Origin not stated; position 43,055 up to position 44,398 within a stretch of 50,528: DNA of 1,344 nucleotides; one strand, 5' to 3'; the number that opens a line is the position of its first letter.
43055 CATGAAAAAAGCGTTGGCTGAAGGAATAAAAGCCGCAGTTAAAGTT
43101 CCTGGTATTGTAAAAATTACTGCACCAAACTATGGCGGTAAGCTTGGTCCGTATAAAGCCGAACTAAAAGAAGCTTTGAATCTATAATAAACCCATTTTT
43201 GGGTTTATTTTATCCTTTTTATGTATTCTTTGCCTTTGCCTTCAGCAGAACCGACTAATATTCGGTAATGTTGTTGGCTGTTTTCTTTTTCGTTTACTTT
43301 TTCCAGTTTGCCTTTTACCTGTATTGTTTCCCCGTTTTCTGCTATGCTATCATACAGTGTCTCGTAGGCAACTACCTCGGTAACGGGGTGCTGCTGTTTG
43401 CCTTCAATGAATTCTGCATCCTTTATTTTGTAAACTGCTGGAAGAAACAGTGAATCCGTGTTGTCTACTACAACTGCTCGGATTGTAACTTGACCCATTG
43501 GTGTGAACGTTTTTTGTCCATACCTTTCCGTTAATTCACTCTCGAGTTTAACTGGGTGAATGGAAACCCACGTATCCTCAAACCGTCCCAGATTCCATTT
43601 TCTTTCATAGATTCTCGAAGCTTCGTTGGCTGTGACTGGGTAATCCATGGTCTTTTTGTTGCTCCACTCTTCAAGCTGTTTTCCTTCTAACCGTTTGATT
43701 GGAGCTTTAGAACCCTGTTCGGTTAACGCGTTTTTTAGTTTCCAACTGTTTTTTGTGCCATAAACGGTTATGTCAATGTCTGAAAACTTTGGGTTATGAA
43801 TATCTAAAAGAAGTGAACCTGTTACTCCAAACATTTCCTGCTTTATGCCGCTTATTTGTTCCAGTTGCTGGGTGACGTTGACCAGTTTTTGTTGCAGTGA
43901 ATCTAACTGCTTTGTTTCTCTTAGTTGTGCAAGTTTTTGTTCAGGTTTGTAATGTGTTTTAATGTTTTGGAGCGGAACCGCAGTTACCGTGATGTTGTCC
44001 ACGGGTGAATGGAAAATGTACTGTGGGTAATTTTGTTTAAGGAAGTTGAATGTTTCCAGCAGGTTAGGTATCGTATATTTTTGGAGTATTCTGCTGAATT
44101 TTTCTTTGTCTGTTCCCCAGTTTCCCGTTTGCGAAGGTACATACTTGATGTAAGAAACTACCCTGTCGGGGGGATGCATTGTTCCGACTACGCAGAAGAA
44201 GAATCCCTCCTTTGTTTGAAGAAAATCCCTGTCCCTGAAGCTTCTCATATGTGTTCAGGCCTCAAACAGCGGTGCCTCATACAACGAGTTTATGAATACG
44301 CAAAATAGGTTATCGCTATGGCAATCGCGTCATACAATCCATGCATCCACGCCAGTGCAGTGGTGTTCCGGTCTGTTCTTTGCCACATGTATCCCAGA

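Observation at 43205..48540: Uncharacterised cluster: three paralogous nucleotidyltransferase-OB proteins, a glutaminase-less AsnB-type PP-loop enzyme with a zinc ribbon, and a CPBP protease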

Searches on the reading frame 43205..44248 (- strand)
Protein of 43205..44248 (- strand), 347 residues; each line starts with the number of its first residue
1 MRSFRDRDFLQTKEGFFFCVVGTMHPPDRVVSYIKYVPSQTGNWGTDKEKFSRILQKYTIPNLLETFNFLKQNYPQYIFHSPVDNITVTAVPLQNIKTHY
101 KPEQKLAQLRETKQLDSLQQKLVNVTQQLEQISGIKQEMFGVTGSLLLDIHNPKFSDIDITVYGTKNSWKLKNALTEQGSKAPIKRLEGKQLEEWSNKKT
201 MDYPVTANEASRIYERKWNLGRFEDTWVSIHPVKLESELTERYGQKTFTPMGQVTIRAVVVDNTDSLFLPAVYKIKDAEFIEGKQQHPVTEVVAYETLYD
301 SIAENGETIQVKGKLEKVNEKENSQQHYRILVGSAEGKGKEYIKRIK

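Call 3: search_protein_families(library=pfam, proteins=[window:43205-44248:-], max_evalue=0.1)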
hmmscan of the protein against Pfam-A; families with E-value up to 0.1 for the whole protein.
window:43205-44248:- (347 aa): 2 families
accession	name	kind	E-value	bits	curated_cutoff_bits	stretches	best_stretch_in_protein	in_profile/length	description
PF01909.29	NTP_transf_2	-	0.021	15.6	21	1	133-169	12-45/93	Nucleotidyltransferase domain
PF17324.7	BLI1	-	0.042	15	26.9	0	291-318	80-107/111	BLOC-1 interactor 1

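Call 4: search_protein_families(library=ncbifam, proteins=[window:43205-44248:-], max_evalue=0.1)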
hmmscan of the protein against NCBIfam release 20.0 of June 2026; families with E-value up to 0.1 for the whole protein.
window:43205-44248:- (347 aa): 0 families

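Call 17: search_protein_representatives(alignment_id=A1)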
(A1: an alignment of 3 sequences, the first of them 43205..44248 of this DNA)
Query: 3 sequences, 358 profile positions. Proteins with E-value up to 0.001 (for the whole library): 1351; up to 1e-10: 927; up to 1e-30: 350. The best 150 are listed.
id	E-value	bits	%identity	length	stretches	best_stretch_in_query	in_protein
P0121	4.1e-110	384.7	-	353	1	14-355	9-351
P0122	1.6e-108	379.5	-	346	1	15-357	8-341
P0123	7.6e-96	337.8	-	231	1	127-358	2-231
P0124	1.2e-93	330.6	-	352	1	15-357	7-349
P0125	1.5e-93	330.2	-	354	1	15-357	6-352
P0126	1.2e-91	324.0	-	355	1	13-358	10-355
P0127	8.0e-91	321.3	-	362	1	15-358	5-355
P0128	2.0e-88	313.4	-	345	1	14-355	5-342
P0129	3.2e-88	312.7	-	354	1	14-357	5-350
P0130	2.2e-87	310.0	-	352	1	15-357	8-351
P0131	3.4e-87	309.4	-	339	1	17-357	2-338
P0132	2.5e-86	306.5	-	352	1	14-356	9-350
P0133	3.1e-86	306.2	-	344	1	13-355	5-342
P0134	1.3e-85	304.2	-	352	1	15-353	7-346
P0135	2.0e-85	303.6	-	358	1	15-355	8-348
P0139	9.8e-83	294.7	-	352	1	11-357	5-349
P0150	1.4e-78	281.0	-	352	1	15-357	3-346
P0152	1.6e-78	280.8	-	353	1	13-353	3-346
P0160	5.4e-75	269.2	-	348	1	12-347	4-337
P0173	5.7e-70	252.7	-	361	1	8-352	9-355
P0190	2.1e-66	241.0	-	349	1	10-354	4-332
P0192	1.9e-65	237.9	-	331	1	32-357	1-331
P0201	5.2e-63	229.8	-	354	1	14-356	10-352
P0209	1.1e-60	222.1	-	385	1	16-345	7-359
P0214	9.3e-60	219.1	-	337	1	16-347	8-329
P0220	1.1e-58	215.5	-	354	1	21-346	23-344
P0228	1.3e-56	208.7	-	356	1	14-354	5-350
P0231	3.6e-56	207.3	-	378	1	13-345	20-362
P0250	6.6e-53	196.6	-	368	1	17-348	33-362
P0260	1.1e-51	192.5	-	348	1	14-358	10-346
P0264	1.8e-50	188.6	-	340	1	20-346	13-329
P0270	7.6e-50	186.5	-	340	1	20-348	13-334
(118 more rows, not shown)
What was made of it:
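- Checked: A profile of the three finds 1351 cluster representatives, 350 of them at E<1e-30, nearly all about 350 aa and matched end to end (call 17).
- The profile finds 1351 representatives, all with the same roughly 350-aa architecture (call 17).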

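Call 19: list_cluster_members(proteins=[P0270, P0264, P0250, P0231, P0209, P0220, P0190, P0173, P0150, P0121])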
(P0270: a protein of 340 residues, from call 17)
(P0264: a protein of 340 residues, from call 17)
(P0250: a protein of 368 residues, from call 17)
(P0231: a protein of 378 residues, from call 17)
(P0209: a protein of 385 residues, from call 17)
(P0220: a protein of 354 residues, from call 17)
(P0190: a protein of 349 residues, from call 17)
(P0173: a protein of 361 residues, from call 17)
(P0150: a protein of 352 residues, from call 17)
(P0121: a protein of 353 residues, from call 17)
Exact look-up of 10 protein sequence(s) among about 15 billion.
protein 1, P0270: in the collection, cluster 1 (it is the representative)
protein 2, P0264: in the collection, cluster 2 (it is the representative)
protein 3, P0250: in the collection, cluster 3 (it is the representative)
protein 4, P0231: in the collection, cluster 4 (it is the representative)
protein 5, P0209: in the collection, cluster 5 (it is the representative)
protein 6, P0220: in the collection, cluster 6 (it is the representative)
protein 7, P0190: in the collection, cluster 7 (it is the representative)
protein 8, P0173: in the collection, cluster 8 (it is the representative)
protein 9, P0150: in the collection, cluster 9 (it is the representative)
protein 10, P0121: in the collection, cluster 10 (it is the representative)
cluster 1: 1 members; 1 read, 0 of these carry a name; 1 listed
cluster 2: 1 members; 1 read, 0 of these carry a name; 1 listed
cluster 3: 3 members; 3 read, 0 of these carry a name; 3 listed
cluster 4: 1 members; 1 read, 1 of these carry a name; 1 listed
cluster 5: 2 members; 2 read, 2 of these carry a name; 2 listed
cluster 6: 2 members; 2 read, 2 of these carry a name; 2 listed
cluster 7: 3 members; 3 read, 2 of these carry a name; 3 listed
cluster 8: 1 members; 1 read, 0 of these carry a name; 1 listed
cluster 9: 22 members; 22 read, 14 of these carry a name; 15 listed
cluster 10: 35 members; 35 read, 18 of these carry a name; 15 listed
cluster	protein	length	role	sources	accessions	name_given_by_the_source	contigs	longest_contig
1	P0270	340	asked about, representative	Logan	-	-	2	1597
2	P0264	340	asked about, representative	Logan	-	-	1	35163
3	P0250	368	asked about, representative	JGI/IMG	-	-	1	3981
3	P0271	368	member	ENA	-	-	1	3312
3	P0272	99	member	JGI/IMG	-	-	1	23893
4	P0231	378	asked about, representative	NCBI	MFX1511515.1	MAG: nucleotidyltransferase domain-containing protein [Promethearchaeota archaeon]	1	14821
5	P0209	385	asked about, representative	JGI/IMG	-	predicted nucleotidyltransferase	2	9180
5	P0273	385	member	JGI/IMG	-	predicted nucleotidyltransferase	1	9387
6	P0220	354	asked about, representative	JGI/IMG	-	predicted nucleotidyltransferase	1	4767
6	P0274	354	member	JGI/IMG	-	predicted nucleotidyltransferase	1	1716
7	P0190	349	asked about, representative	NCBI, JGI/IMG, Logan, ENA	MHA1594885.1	MAG: nucleotidyltransferase domain-containing protein [Candidatus Baldrarchaeia archaeon]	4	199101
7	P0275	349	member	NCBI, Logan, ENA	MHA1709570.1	MAG: nucleotidyltransferase domain-containing protein [Candidatus Baldrarchaeia archaeon]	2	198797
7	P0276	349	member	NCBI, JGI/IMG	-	-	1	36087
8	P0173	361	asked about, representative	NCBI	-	-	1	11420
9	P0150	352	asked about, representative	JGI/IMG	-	predicted nucleotidyltransferase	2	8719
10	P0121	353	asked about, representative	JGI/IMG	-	predicted nucleotidyltransferase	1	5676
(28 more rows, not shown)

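Call 21: find_related_loci(query=A1, collection=genome_contigs, flank=6000)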
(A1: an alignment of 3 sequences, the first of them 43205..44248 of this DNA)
Query A1 (347 aa) in genome_contigs; peptide patterns used: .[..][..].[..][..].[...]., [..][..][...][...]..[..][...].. (x = any residue, [..] = any of these).
132 stretches matched a pattern; 55 encode a relative of the query (tblastn E <= 1e-3); 55 distinct loci.
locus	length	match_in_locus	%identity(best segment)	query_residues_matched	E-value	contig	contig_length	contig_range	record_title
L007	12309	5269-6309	73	1-347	3e-175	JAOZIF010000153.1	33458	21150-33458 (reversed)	MAG: Candidatus Bathyarchaeum sp. isolate DYS_7 NODE_2528, whole genome shotgun sequence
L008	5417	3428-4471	68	1-347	4e-169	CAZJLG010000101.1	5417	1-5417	MAG TPA_asm: uncultured Candidatus Bathyarchaeia archaeon isolate binchicken_co150_774 genome assembly, contig: NODE_447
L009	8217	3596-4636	68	1-346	4e-166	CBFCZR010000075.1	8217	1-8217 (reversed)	MAG TPA_asm: Candidatus Bathyarchaeota archaeon isolate SRR6194934_binner123_Refined_40 genome assembly, contig: ERZ7813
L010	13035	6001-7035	68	1-344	3e-165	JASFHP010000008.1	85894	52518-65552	MAG: Candidatus Bathyarchaeota archaeon isolate D0608M20metaG_Bin_680 D0608M20metaG_FD_scaffold_21_c1, whole genome shot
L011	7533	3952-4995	68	1-346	2e-165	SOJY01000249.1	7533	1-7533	MAG: Candidatus Bathyarchaeum sp. isolate E44_bin4 NODE_5028_length_7533_cov_9.459214, whole genome shotgun sequence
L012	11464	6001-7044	66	1-347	2e-163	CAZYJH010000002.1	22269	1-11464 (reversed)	MAG TPA_asm: uncultured Candidatus Bathyarchaeia archaeon isolate binchicken_co81_63 genome assembly, contig: NODE_3063_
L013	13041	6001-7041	67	1-347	6e-163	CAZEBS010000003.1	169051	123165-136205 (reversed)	MAG TPA_asm: uncultured Candidatus Bathyarchaeia archaeon isolate SRP323688_co1_125 genome assembly, contig: NODE_166_le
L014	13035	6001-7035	68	1-344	9e-162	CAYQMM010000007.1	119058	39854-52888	MAG TPA_asm: uncultured Candidatus Bathyarchaeia archaeon isolate binchicken_co178_122 genome assembly, contig: NODE_299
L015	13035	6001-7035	63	1-344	4e-154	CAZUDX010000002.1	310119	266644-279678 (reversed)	MAG TPA_asm: uncultured Candidatus Bathyarchaeia archaeon isolate SRP323688_co1_173 genome assembly, contig: NODE_46_len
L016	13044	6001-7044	59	1-347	7e-144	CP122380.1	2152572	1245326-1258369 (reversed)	MAG: Candidatus Bathyarchaeum tardum isolate M17C-01 chromosome, complete genome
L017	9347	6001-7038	58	1-344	8e-140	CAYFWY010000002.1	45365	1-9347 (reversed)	MAG TPA_asm: uncultured Candidatus Bathyarchaeia archaeon isolate ERP108616_co2_35 genome assembly, contig: NODE_873_len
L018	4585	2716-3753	55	2-346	1e-131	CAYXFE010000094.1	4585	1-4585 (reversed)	MAG TPA_asm: uncultured Candidatus Bathyarchaeia archaeon isolate SRP141559_co1_159 genome assembly, contig: NODE_12156_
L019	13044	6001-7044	55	2-346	7e-130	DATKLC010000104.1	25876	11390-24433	MAG TPA_asm: Candidatus Krumholzibacteriaceae bacterium isolate SMAG_U14675 k141_424595, whole genome shotgun sequence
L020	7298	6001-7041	52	1-344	8e-127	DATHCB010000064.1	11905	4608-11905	MAG TPA_asm: Candidatus Bathyarchaeia archaeon isolate SMAG_U12356 k141_2025605, whole genome shotgun sequence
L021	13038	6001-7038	53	2-346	2e-122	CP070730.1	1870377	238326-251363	MAG: Candidatus Bathyarchaeota archaeon isolate bin42 chromosome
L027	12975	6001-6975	41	5-336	1e-89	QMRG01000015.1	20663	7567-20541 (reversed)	MAG: Thermoprotei archaeon isolate B69_G16 B69_Guay16_scaffold_01158, whole genome shotgun sequence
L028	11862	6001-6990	38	5-336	6e-80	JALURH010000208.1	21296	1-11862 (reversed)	MAG: Thermofilaceae archaeon isolate S146_metabat2_scaf2bin.035_VB S146_NODE_690_length_21296_cov_2.413907, whole genome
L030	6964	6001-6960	34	5-326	1e-70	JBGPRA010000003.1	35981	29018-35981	MAG: Candidatus Bathyarchaeia archaeon isolate OBJ1_062018_150_2 k141_1514478_length_35981_cov_14.1710, whole genome sho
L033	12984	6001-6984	33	1-334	3e-54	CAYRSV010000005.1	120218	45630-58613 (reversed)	MAG TPA_asm: uncultured Candidatus Bathyarchaeia archaeon isolate binchicken_co43_159 genome assembly, contig: NODE_106_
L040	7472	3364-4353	30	2-344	5e-49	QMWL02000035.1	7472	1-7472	MAG: archaeon isolate B48_G17 B48_Guay17_scaffold_03654, whole genome shotgun sequence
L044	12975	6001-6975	31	5-343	4e-46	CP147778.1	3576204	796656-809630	MAG: Candidatus Freyarchaeota archaeon SRVP19_Freyarchaeia-1 chromosome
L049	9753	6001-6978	31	4-344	9e-44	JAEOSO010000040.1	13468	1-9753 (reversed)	MAG: Candidatus Borrarchaeota archaeon isolate Yap75.bin3.45 contig-145_3562, whole genome shotgun sequence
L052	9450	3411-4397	28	6-343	7e-42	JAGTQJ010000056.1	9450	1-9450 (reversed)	MAG: Candidatus Bathyarchaeota archaeon isolate QZM_A1_bin_46 QZM_A1_bin_46_scaffold_4510_curated, whole genome shotgun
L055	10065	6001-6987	30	6-343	5e-41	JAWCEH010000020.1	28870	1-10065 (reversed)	MAG: Candidatus Bathyarchaeia archaeon isolate JZ-1_201912_bins_83 JZ-1_201912_bins_83_scaffold_20, whole genome shotgun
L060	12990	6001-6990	27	6-344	6e-35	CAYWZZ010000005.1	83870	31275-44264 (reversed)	MAG TPA_asm: uncultured Candidatus Bathyarchaeia archaeon isolate SRP104967_co1_9 genome assembly, contig: NODE_63_lengt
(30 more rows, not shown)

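Call 36: search_protein_families(library=pfam, proteins=[L012:1641-2591:-, L020:1472-2434:+, L028:2147-3187:+, L044:5105-5977:+, L044:9979-11376:+, L044:11414-12715:+, L033:9893-10375:+, L033:4443-4829:-, L030:309-1610:+], max_evalue=0.001)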
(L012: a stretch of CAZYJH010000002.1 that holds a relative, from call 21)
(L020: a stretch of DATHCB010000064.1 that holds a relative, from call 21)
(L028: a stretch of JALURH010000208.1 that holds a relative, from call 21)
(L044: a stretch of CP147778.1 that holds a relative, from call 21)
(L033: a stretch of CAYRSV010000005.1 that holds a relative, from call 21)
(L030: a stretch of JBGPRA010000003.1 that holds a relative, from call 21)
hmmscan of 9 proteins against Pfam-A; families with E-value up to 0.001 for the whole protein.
L012:1641-2591:- (316 aa): 1 family
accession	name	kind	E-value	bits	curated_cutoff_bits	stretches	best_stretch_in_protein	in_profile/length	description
PF01874.21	CitG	-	3.5e-70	237.3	27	1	16-308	3-283/284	ATP:dephospho-CoA triphosphoribosyl transferase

L020:1472-2434:+ (320 aa): 1 family
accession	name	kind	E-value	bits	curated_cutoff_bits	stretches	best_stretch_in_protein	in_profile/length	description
PF07155.17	ECF-ribofla_trS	-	1e-05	26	26.7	1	7-120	3-117/172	ECF-type riboflavin transporter, S component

L028:2147-3187:+ (346 aa): 1 family
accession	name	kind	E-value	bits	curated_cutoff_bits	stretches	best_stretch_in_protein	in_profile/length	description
PF00296.26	Bac_luciferase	-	3.6e-66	224.1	27.9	1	27-318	15-313/314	Luciferase-like monooxygenase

L044:5105-5977:+ (290 aa): 5 families
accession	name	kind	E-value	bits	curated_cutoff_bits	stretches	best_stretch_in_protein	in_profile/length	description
PF08433.16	KTI12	-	7.6e-45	154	22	1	39-245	3-209/271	Chromatin associated protein KTI12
PF13671.12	AAA_33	-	2.5e-18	67.2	27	1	39-176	1-142/143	AAA domain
PF06414.18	Zeta_toxin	-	5e-06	26.5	22.3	1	39-158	18-143/199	Zeta toxin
PF01583.26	APS_kinase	-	5.4e-06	27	21.1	1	39-151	4-114/152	Adenylylsulphate kinase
PF01591.24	6PF2K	-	0.00074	19.3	27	0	31-136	7-123/223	6-phosphofructo-2-kinase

L044:9979-11376:+ (465 aa): 6 families
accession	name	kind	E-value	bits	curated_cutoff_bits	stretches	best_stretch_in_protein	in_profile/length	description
PF00009.33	GTP_EFTU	-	1.6e-39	135.9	26.5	1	9-176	4-186/188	Elongation factor Tu GTP binding domain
PF21440.4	aSelB_III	-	1.5e-22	80.1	19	1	273-374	1-106/108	Archaeal selenocysteine-specific elongation factor, domain III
PF03144.31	GTP_EFTU_D2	-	3e-13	50.4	30.3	1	201-265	1-70/73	Elongation factor Tu domain 2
PF03193.22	RsgA_GTPase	-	4.6e-06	27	30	1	81-172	19-104/174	RsgA GTPase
PF02421.24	FeoB_N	-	0.00041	20.3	27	0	47-171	32-155/156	Ferrous iron transport protein B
PF16897.10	MMR_HSR1_Xtn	-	0.00052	20.4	35.2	0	75-173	19-101/106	C-terminal region of MMR_HSR1 domain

L044:11414-12715:+ (433 aa): 4 families
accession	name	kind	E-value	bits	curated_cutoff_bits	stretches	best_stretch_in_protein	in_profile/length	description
PF05889.19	SepSecS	-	4.7e-131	437.5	21.1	1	53-429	1-388/389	O-phosphoseryl-tRNA(Sec) selenium transferase, SepSecS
PF00155.27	Aminotran_1_2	-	1.2e-07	31.7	19.7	1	144-370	80-312/361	Aminotransferase class I and II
PF01041.23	DegT_DnrJ_EryC1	-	3e-06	27.1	19.8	1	146-250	55-154/360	DegT/DnrJ/EryC1/StrS aminotransferase family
PF01212.27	Beta_elim_lyase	-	7.5e-06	25.9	27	1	193-346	109-270/288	Beta-eliminating lyase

L033:9893-10375:+ (160 aa): 1 family
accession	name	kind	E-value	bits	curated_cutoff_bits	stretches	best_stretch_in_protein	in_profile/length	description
PF13463.12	HTH_27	-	7.6e-05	23.4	22.2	1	49-90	22-61/68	Winged helix DNA-binding domain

L033:4443-4829:- (128 aa): 0 families

L030:309-1610:+ (433 aa): 1 family
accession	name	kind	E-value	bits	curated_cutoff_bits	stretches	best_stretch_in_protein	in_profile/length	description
PF00384.28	Molybdopterin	-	1.2e-09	38.2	24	1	86-418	49-347/353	Molybdopterin oxidoreductase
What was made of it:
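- The neighbour is a true CitG-family protein (PF01874, E 3.5e-70, call 36).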

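Call 42: search_protein_families(library=ncbifam, proteins=[L012:1641-2591:-, L020:1472-2434:+, L028:2147-3187:+, L044:5105-5977:+], max_evalue=0.001)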
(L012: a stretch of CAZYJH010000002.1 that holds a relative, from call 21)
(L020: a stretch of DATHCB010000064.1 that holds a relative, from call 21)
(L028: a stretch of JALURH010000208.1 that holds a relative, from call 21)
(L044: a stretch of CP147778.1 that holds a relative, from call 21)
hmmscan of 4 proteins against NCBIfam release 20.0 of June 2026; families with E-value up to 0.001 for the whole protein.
L012:1641-2591:- (316 aa): 4 families
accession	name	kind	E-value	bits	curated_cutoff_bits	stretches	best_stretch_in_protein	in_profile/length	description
NF002315.0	PRK01237.1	equivalog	1.6e-22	80.2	280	1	6-312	10-282/291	triphosphoribosyl-dephospho-CoA synthase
TIGR03132.1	malonate_mdcB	equivalog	1.1e-19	71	282.35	1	16-311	7-271/272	triphosphoribosyl-dephospho-CoA synthase MdcB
TIGR03125.1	citrate_citG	equivalog_domain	2.2e-14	53.6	272.3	1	18-302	8-266/275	triphosphoribosyl-dephospho-CoA synthase CitG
NF007503.0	PRK10096.1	equivalog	3.2e-08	33.2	477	1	202-302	185-283/292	triphosphoribosyl-dephospho-CoA synthase CitG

L020:1472-2434:+ (320 aa): 0 families

L028:2147-3187:+ (346 aa): 31 families (the best 25 are shown)
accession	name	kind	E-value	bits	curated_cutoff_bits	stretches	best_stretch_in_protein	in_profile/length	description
NF002619.0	PRK02271.1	equivalog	3.5e-132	440.7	276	1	22-345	2-328/329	5,10-methylenetetrahydromethanopterin reductase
TIGR03555.1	F420_mer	equivalog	9.2e-130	432.8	348.7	1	23-343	1-325/325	5,10-methylenetetrahydromethanopterin reductase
TIGR03842.1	F420_CPS_4043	hypoth_equivalog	2.9e-35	121.9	295.45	1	23-345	2-329/329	TIGR03842 family LLM class F420-dependent oxidoreductase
TIGR04024.1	F420_NP1902A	hypoth_equivalog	3.4e-35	121.3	345.4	1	27-315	8-302/330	TIGR04024 family LLM class F420-dependent oxidoreductase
TIGR03559.1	F420_Rv3520c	subfamily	1.5e-30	106.4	335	1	24-321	3-323/325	LLM class F420-dependent oxidoreductase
TIGR03557.1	F420_G6P_family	subfamily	1.2e-29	103.5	210.4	1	31-345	10-314/316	TIGR03557 family F420-dependent LLM class oxidoreductase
TIGR03621.1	F420_MSMEG_2516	subfamily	1.6e-28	99.7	213.15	1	22-227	2-218/295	TIGR03621 family F420-dependent LLM class oxidoreductase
TIGR03560.1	F420_Rv1855c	subfamily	1.9e-28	99.9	231.4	1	28-216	7-213/227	TIGR03560 family F420-dependent LLM class oxidoreductase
TIGR03841.1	F420_Rv3093c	subfamily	5.1e-28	98.3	213.65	1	36-321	12-293/298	LLM class F420-dependent oxidoreductase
TIGR03619.1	F420_Rv2161c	subfamily_domain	2.7e-27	96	166.9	1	60-237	44-228/247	TIGR03619 family F420-dependent LLM class oxidoreductase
TIGR03857.1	F420_MSMEG_2249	hypoth_equivalog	8e-27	94.3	218.4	1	34-243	14-225/329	TIGR03857 family LLM class F420-dependent oxidoreductase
TIGR03554.1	F420_G6P_DH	equivalog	1.2e-26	93.5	420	1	30-344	12-329/331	glucose-6-phosphate dehydrogenase (coenzyme-F420)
TIGR03617.1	F420_MSMEG_2256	subfamily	8.8e-25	87.3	278.15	1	43-337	4-313/318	TIGR03617 family F420-dependent LLM class oxidoreductase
TIGR03564.1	F420_MSMEG_4879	subfamily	6.4e-23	81.7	234.25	1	37-250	2-218/265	TIGR03564 family F420-dependent LLM class oxidoreductase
TIGR04465.1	ArgArg_F420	equivalog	1.7e-22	80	470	1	30-206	56-244/364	F420-dependent hydroxymycolic acid dehydrogenase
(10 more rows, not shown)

L044:5105-5977:+ (290 aa): 8 families
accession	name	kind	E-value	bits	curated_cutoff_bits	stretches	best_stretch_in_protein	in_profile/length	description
TIGR03574.1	selen_PSTK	equivalog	7.3e-64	215.6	290.5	1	39-287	1-243/249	L-seryl-tRNA(Sec) kinase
TIGR03575.1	selen_PSTK_euk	equivalog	7.5e-19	68.2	382.35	1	101-267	118-278/340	L-seryl-tRNA(Sec) kinase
NF002059.0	PRK00889.1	subfamily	3.2e-06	26.9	244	1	39-212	7-173/177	adenylyl-sulfate kinase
NF004041.0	PRK05541.1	subfamily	4.5e-06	26.8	127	1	38-156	8-120/176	adenylyl-sulfate kinase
TIGR00455.1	apsK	equivalog_domain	4.6e-06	26.4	138.7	1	30-153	12-131/184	adenylyl-sulfate kinase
TIGR04075.1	bacter_Pnkp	equivalog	6.4e-06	24.6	750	1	37-161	8-123/851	polynucleotide kinase-phosphatase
NF003013.0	PRK03846.1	subfamily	4.3e-05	23.2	163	1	28-209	20-195/202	adenylyl-sulfate kinase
NF004035.0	PRK05506.1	subfamily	0.00031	19.1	715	1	38-210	461-628/632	bifunctional sulfate adenylyltransferase subunit 1/adenylylsulfate kinase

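Call 49: search_protein_families(library=padloc, proteins=[window:43205-44248:-, L033:6001-6984:+, L012:1641-2591:-], max_evalue=0.01)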
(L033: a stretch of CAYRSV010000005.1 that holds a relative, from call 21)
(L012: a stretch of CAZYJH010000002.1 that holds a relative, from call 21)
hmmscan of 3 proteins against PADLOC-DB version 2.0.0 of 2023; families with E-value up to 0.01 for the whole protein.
window:43205-44248:- (347 aa): 0 families

L033:6001-6984:+ (328 aa): 1 family
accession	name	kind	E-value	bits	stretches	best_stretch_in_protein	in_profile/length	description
PDLC04906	PDC-S09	-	0.0093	14.3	0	132-171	26-64/98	-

L012:1641-2591:- (316 aa): 0 families
